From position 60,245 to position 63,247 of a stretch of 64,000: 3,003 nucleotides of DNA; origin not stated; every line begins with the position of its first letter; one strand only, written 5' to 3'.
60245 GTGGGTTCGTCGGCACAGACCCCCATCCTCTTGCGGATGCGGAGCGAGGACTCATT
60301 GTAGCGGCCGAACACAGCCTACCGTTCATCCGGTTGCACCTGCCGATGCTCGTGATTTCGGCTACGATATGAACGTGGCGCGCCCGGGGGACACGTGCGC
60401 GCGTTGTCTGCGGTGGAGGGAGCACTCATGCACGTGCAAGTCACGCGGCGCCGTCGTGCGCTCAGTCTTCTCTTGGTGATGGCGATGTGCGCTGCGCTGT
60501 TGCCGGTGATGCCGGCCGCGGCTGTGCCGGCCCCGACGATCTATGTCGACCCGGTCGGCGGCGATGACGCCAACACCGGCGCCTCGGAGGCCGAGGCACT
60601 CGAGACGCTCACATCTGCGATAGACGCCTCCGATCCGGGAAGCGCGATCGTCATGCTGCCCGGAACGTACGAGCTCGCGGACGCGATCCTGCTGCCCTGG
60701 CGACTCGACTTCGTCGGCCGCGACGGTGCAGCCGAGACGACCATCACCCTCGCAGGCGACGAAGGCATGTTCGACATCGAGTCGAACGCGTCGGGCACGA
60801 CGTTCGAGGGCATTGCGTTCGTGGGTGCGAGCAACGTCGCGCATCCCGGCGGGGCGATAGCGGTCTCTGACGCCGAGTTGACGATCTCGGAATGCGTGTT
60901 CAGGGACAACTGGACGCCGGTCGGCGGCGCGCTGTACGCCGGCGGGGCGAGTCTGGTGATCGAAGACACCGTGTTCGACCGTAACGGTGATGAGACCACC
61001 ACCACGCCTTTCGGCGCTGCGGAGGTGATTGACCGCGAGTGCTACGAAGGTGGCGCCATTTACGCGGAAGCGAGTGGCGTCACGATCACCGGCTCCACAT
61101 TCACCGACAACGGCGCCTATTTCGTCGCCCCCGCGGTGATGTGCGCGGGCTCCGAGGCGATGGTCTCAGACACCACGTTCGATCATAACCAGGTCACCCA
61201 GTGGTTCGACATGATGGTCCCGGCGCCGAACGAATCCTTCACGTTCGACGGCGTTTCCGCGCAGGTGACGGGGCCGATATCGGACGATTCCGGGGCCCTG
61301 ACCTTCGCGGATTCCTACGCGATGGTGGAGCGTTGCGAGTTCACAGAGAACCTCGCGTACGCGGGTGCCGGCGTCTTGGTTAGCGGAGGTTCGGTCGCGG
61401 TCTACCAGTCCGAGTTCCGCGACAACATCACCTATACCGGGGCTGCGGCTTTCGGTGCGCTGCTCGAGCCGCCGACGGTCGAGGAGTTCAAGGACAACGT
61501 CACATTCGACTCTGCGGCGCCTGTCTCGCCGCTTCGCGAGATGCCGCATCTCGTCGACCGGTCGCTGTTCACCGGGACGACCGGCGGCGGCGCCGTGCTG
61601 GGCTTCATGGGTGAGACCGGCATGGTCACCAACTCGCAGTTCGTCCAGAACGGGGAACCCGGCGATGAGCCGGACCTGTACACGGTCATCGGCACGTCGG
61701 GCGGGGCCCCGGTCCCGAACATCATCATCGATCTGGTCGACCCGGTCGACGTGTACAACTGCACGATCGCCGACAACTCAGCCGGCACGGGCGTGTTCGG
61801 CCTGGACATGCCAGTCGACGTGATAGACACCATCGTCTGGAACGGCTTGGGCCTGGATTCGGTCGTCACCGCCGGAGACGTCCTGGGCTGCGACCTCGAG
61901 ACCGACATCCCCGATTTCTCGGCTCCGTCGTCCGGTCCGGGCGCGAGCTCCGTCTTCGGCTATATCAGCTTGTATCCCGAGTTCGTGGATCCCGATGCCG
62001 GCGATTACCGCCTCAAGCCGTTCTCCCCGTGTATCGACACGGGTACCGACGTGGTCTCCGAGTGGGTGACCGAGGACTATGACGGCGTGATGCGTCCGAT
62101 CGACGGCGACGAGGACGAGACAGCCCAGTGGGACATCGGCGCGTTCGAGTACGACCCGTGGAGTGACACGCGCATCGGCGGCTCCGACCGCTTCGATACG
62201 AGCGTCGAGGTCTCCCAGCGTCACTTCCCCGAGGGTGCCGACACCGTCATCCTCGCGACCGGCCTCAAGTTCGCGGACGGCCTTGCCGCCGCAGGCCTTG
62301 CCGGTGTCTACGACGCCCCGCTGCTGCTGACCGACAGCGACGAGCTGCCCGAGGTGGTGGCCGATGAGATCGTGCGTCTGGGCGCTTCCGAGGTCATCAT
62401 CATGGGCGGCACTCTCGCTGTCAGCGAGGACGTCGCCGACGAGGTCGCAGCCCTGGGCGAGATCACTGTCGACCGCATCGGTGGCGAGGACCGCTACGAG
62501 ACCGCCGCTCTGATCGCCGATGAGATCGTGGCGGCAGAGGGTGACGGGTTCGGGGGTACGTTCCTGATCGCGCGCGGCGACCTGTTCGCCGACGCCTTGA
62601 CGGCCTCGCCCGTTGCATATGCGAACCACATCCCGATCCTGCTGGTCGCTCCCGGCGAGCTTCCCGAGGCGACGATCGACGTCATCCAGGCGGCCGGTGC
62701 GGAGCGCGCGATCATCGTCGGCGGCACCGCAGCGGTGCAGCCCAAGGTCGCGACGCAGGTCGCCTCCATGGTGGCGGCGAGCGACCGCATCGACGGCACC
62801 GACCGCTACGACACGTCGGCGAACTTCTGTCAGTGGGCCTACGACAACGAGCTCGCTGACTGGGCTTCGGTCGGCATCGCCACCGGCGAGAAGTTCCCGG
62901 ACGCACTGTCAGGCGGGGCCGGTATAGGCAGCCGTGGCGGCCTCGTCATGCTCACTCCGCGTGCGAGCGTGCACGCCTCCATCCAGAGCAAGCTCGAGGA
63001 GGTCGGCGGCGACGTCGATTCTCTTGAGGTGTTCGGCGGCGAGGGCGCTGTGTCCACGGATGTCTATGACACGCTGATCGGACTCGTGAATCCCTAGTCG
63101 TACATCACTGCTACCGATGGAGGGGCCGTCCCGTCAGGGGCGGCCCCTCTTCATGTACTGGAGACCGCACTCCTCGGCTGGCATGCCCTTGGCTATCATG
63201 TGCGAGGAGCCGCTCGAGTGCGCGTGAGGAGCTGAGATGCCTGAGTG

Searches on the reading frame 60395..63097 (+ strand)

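Call 59: search_protein_families(library=pfam, proteins=[window:60395-63097:+], max_evalue=0.00001)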
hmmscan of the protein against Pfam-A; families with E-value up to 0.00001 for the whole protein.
window:60395-63097:+ (900 aa): 2 families
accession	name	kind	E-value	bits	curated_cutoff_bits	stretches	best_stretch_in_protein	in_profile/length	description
PF04122.17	CW_binding_2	-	5.4e-53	177.9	24.9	3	593-680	1-72/73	Cell wall binding domain 2 (CWB2)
PF13229.12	Beta_helix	-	1.7e-10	41.2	25.9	1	135-268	34-135/158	Right handed beta helix region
